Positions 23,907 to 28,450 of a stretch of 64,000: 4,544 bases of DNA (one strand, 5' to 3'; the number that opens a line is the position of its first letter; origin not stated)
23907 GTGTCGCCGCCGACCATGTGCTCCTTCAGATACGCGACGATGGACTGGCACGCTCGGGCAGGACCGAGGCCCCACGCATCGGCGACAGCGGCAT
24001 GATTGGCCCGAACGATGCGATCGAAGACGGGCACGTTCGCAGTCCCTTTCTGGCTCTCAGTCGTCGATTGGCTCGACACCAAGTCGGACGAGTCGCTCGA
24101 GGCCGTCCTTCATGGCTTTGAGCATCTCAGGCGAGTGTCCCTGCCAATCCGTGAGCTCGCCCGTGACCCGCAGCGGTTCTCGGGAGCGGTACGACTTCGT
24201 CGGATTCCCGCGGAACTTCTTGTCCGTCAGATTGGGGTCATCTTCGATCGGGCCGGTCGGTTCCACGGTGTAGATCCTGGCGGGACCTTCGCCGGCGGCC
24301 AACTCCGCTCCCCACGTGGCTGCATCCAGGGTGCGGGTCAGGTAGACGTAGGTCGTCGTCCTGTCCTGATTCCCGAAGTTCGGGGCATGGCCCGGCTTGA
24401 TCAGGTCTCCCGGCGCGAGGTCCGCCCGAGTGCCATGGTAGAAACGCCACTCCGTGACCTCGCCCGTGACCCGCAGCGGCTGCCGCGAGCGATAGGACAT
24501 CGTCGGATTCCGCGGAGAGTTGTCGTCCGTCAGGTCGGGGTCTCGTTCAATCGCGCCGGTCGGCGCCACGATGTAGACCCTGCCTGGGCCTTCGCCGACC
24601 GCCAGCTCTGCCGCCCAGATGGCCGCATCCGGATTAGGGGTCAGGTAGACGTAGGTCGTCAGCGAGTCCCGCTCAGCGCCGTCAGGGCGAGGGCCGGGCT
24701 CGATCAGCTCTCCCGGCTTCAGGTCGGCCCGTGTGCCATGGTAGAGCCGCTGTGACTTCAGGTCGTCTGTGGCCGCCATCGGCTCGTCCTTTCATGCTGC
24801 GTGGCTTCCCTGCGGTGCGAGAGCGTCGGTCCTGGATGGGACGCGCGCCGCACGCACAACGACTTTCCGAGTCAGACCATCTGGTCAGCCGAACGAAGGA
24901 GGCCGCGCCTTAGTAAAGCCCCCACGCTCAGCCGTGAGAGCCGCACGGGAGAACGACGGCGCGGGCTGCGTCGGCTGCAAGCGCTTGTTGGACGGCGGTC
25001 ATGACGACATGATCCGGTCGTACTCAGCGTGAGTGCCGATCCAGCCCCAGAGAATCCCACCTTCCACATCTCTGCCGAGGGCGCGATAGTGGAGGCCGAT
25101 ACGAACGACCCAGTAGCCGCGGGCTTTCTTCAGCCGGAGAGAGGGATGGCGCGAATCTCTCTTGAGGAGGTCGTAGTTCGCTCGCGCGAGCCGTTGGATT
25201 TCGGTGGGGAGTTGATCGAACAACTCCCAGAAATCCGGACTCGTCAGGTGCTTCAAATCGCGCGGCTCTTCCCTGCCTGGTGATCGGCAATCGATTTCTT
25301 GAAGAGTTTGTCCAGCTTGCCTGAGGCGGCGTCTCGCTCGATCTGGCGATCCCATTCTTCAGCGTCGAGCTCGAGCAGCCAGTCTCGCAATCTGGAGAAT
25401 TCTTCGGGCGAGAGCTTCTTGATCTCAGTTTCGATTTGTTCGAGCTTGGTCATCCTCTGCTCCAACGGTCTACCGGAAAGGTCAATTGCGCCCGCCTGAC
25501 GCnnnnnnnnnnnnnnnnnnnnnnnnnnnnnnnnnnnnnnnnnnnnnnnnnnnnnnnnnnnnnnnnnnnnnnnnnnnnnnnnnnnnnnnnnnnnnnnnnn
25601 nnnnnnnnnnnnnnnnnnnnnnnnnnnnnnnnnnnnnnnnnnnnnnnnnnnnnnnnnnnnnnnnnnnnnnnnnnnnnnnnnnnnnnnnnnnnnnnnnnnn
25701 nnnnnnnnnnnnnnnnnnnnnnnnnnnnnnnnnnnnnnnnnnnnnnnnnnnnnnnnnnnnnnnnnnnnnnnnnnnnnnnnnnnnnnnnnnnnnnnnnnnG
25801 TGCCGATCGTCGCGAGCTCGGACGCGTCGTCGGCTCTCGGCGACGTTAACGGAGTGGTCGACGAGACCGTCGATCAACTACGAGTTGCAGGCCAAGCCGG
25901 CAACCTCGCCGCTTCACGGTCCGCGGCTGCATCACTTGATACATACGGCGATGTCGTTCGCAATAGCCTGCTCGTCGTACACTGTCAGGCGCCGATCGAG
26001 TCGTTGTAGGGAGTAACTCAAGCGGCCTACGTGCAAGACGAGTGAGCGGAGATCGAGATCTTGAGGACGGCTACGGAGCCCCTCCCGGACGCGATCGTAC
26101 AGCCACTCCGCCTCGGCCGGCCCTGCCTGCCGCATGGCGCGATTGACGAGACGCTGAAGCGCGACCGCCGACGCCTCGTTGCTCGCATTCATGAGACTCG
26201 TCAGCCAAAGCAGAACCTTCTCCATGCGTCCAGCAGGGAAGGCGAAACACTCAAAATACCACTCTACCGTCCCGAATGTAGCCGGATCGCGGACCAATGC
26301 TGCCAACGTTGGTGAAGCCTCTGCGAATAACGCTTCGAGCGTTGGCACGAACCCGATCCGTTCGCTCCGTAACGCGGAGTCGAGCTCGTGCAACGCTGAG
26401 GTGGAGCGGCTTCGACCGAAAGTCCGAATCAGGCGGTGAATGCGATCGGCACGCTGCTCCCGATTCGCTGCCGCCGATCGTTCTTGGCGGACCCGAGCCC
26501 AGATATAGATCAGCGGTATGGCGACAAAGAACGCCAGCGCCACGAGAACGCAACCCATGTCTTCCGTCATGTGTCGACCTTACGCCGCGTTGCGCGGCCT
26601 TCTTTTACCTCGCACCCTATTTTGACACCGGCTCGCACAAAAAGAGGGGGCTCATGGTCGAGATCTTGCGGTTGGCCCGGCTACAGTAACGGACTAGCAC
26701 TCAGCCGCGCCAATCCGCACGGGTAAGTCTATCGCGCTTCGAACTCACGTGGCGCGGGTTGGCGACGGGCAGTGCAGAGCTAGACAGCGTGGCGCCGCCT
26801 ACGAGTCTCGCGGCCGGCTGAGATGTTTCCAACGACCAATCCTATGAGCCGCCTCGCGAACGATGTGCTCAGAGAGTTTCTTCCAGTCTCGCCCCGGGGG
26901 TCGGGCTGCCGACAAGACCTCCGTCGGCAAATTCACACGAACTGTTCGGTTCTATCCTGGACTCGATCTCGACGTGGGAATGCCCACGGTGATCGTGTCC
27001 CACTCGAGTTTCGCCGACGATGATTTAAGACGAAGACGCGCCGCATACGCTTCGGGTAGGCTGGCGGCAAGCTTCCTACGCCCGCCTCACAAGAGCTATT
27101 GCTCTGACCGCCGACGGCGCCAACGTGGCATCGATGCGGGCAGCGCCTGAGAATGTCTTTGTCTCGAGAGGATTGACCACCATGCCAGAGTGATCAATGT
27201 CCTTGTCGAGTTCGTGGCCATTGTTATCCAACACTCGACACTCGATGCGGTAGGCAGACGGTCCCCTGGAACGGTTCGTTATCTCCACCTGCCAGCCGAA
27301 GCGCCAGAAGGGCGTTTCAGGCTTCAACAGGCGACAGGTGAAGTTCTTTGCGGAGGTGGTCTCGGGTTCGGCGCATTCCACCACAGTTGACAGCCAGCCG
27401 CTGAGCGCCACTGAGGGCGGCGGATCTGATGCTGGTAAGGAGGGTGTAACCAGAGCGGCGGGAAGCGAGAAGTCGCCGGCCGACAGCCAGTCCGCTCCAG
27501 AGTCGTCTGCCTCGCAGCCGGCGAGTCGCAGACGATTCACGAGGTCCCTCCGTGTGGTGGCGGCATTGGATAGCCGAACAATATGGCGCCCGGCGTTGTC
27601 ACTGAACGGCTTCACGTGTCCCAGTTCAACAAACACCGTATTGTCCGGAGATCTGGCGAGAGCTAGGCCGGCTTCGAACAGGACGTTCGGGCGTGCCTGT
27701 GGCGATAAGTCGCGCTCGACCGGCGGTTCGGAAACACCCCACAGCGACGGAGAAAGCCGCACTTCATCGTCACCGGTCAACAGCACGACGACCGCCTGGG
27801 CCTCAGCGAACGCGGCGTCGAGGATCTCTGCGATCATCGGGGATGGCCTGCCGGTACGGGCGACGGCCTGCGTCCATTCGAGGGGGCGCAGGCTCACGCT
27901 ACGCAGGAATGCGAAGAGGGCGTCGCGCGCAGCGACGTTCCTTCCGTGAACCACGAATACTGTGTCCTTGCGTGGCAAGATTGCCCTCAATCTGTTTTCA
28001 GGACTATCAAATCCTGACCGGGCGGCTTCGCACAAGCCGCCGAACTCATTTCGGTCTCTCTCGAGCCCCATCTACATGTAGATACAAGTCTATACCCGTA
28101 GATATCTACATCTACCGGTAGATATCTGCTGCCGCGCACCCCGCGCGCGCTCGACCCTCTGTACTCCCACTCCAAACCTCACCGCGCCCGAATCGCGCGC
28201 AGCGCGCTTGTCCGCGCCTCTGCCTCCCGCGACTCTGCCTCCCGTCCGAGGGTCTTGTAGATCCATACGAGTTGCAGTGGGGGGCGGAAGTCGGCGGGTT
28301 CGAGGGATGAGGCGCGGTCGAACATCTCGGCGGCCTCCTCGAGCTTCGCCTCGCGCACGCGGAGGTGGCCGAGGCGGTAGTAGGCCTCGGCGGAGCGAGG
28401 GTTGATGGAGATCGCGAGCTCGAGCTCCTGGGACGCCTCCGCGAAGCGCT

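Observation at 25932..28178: Stand-alone TIR-like effector with an unknown C-terminal domain, palindromic operator cluster and ORF-free flank: candidate undescribed defence module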

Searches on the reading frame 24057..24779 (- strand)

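Call 4: search_protein_families(library=pfam, proteins=[window:24057-24779:-], max_evalue=0.1)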
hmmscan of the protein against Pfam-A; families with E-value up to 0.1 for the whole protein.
window:24057-24779:- (240 aa): 1 family
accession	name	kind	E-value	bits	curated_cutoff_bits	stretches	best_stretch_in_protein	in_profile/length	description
PF12120.14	Arr-ms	-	2.2e-85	281.6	25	2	113-212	1-99/99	Rifampin ADP-ribosyl transferase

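Call 5: search_protein_families(library=padloc, proteins=[window:24057-24779:-], max_evalue=0.1)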
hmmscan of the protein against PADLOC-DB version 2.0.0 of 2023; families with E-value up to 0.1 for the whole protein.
window:24057-24779:- (240 aa): 0 families

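Call 6: search_protein_families(library=ncbifam, proteins=[window:24057-24779:-], max_evalue=0.1)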
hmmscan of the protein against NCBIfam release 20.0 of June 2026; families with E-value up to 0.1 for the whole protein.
window:24057-24779:- (240 aa): 4 families
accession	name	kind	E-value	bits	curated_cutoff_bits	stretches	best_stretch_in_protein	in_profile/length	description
NF033144.1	rifampin_ARR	equivalog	1.2e-98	326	130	2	111-240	3-131/131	NAD(+)--rifampin ADP-ribosyltransferase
NF000066.1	rifampin_ARR_Sa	exception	1.5e-84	280.5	250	2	113-239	12-137/137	NAD(+)--rifampin ADP-ribosyltransferase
NF000318.1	rifampin_ARR_Ms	exception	1.1e-80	268.4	250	2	113-238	17-141/143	NAD(+)--rifampin ADP-ribosyltransferase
NF045736.1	PaDhStyDRhodo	equivalog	0.016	13.7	800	0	189-224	130-163/479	phenylacetaldehyde dehydrogenase StyD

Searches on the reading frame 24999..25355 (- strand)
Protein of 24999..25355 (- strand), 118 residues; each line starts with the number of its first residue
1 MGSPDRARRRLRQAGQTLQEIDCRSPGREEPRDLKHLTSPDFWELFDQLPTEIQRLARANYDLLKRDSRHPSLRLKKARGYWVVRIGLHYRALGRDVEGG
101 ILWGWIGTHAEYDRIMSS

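Call 4: search_protein_families(library=pfam, proteins=[window:24999-25355:-], max_evalue=0.1)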
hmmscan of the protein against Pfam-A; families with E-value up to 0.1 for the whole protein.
window:24999-25355:- (118 aa): 1 family
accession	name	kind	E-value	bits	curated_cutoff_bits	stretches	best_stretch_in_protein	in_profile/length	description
PF24732.2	ParE_like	-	4.1e-08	33.6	24.4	1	53-114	3-67/67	ParE-like toxin domain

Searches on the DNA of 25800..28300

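Call 44: search_rna_families(source=window, start=25800, end=28300, threshold=evalue, max_evalue=1)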
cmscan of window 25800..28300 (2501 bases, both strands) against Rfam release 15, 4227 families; matches with E-value up to 1: 0.
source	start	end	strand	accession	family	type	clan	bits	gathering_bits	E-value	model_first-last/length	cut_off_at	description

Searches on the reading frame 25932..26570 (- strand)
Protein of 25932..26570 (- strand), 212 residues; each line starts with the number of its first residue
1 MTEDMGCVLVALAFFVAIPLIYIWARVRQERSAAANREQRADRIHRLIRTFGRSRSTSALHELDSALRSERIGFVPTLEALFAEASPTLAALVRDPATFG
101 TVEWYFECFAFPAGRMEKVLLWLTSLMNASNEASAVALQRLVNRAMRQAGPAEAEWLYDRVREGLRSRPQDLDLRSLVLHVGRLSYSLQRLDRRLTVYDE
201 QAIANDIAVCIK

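Call 4: search_protein_families(library=pfam, proteins=[window:25932-26570:-], max_evalue=0.1)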
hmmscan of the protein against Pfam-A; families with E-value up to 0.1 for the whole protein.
window:25932-26570:- (212 aa): 0 families

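Call 5: search_protein_families(library=padloc, proteins=[window:25932-26570:-], max_evalue=0.1)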
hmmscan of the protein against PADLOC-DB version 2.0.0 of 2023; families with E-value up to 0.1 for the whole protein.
window:25932-26570:- (212 aa): 0 families

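Call 6: search_protein_families(library=ncbifam, proteins=[window:25932-26570:-], max_evalue=0.1)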
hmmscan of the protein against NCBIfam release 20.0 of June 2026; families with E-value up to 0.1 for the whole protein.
window:25932-26570:- (212 aa): 0 families
